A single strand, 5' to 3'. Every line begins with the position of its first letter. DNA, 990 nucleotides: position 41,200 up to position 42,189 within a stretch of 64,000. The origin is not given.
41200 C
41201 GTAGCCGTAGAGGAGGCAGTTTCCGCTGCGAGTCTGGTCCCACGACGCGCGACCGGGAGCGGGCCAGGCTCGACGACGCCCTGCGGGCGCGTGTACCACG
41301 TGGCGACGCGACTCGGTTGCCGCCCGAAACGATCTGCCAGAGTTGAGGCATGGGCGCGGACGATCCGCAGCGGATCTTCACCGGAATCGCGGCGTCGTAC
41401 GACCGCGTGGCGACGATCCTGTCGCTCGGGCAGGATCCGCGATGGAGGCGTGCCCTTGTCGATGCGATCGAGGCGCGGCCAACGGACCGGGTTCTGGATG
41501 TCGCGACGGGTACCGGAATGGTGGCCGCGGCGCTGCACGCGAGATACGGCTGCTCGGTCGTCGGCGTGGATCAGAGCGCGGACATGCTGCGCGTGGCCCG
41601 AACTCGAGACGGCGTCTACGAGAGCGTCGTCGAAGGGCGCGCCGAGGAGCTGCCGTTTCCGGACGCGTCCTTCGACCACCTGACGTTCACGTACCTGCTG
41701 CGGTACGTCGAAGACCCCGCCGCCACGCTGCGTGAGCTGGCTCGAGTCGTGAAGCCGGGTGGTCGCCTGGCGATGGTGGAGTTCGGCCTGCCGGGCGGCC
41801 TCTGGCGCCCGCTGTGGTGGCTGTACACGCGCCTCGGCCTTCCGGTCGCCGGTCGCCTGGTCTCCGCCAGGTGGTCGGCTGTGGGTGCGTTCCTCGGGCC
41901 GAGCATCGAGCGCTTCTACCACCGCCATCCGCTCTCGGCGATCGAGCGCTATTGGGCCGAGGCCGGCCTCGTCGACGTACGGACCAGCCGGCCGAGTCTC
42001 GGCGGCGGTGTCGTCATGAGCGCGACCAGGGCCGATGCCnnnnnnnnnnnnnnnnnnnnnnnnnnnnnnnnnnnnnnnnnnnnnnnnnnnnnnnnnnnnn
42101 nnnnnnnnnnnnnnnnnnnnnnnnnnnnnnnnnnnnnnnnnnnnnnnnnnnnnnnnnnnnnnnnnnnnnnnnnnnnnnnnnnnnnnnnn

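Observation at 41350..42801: UbiE/MenG SAM-methyltransferase fused in one ORF to a 230-aa polytopic membrane domain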

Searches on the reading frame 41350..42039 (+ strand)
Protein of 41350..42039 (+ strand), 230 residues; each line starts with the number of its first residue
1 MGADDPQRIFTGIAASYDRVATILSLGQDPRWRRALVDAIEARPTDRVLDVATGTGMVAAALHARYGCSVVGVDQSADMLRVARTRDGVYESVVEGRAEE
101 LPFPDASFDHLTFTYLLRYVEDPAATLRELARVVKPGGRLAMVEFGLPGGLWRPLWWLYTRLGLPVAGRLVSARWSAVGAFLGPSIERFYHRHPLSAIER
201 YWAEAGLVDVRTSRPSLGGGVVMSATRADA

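Call 34: search_solved_structures(query=window:41350-42039:+, max_evalue=0.00001)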
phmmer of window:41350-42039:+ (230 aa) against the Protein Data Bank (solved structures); distinct sequences matched with E-value up to 0.00001: 31.
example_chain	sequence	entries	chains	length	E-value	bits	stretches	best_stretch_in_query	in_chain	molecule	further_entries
1xxl_A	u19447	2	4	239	3.2e-14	56.5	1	36-148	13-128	YcgJ protein | ycgJ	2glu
7qcb_A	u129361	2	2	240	7.9e-14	55.2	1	14-144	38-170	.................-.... 27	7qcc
2avn_A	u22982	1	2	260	5.7e-13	52.4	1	17-141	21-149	ubiquinone/menaquinone biosynthesis methyltransferase-related protein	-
3bus_A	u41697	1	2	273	1.6e-11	47.7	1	35-147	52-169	Methyltransferase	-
1vl5_A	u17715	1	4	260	2e-11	47.4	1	42-149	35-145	unknown conserved protein BH2331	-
6f5z_A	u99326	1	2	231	2.4e-11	47.1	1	39-140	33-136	24-sterol C-methyltransferase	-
9icz_A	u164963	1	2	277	4.5e-11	46.2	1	10-143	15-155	S-adenosylmethionine (SAM)-dependent methyltransferase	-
8ys9_A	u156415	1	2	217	1.1e-10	44.9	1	15-149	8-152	Phosphatidylethanolamine N-methyltransferase/phosphatidyl-N-methylethanolamine N-methyltra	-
6uv6_A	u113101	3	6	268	2.2e-10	44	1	36-146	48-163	D-glucose O-methyltransferase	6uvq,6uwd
9gdj_A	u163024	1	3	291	5.8e-10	42.6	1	11-146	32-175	Methyltransferase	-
1ve3_A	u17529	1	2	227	1.9e-09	40.9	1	45-143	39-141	hypothetical protein PH0226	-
1vlm_A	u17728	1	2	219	3.2e-09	40.2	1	43-141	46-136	SAM-dependent methyltransferase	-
3mgg_A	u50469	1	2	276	4.9e-09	39.6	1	44-145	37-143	Methyltransferase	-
5wp5_A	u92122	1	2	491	5e-09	39.5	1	35-145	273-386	Phosphomethylethanolamine N-methyltransferase 2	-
3sm3_A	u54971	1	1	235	5.2e-09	39.5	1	44-147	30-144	SAM-dependent methyltransferases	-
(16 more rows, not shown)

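Call 41: search_solved_structures(query=A2, max_evalue=0.001, show_alignments=2)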
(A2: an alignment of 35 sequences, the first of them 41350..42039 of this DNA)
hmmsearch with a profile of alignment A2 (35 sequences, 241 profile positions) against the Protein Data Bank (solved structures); distinct sequences matched with E-value up to 0.001: 128 (the best 60 are shown).
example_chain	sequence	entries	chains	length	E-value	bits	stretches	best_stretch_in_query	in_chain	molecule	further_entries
4obw_A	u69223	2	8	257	6e-26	94.6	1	3-238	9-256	2-methoxy-6-polyprenyl-1,4-benzoquinol methylase, mitochondrial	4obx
3bus_A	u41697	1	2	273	4.1e-22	82.1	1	36-157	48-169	Methyltransferase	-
1xxl_A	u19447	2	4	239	1.2e-19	74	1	41-187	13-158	YcgJ protein | ycgJ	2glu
6uv6_A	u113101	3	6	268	1.2e-18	70.7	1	38-156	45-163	D-glucose O-methyltransferase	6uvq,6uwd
1vl5_A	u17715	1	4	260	1.4e-17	67.3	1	48-166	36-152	unknown conserved protein BH2331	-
8ys9_A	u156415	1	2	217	2.3e-17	66.5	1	34-157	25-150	Phosphatidylethanolamine N-methyltransferase/phosphatidyl-N-methylethanolamine N-methyltra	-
5wp5_A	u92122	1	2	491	1e-16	64.4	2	40-158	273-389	Phosphomethylethanolamine N-methyltransferase 2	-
5gm1_A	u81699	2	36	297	1.3e-16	64.1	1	29-160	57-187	O-methylransferase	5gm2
6uak_A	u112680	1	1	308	2.3e-16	63.2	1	50-154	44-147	SAM dependent methyltransferase LahSB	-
8zc8_A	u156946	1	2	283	8.6e-16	61.4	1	39-157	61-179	MitM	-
21zq_A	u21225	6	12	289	9e-16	61.3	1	39-157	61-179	MitM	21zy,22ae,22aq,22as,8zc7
7qcb_A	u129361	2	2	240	1e-15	61.1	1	49-160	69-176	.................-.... 27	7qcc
2avn_A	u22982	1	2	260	3.5e-15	59.4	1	22-174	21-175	ubiquinone/menaquinone biosynthesis methyltransferase-related protein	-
3mgg_A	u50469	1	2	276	8.6e-15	58.1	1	48-179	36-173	Methyltransferase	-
6f5z_A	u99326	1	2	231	9.5e-15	57.9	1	40-152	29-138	24-sterol C-methyltransferase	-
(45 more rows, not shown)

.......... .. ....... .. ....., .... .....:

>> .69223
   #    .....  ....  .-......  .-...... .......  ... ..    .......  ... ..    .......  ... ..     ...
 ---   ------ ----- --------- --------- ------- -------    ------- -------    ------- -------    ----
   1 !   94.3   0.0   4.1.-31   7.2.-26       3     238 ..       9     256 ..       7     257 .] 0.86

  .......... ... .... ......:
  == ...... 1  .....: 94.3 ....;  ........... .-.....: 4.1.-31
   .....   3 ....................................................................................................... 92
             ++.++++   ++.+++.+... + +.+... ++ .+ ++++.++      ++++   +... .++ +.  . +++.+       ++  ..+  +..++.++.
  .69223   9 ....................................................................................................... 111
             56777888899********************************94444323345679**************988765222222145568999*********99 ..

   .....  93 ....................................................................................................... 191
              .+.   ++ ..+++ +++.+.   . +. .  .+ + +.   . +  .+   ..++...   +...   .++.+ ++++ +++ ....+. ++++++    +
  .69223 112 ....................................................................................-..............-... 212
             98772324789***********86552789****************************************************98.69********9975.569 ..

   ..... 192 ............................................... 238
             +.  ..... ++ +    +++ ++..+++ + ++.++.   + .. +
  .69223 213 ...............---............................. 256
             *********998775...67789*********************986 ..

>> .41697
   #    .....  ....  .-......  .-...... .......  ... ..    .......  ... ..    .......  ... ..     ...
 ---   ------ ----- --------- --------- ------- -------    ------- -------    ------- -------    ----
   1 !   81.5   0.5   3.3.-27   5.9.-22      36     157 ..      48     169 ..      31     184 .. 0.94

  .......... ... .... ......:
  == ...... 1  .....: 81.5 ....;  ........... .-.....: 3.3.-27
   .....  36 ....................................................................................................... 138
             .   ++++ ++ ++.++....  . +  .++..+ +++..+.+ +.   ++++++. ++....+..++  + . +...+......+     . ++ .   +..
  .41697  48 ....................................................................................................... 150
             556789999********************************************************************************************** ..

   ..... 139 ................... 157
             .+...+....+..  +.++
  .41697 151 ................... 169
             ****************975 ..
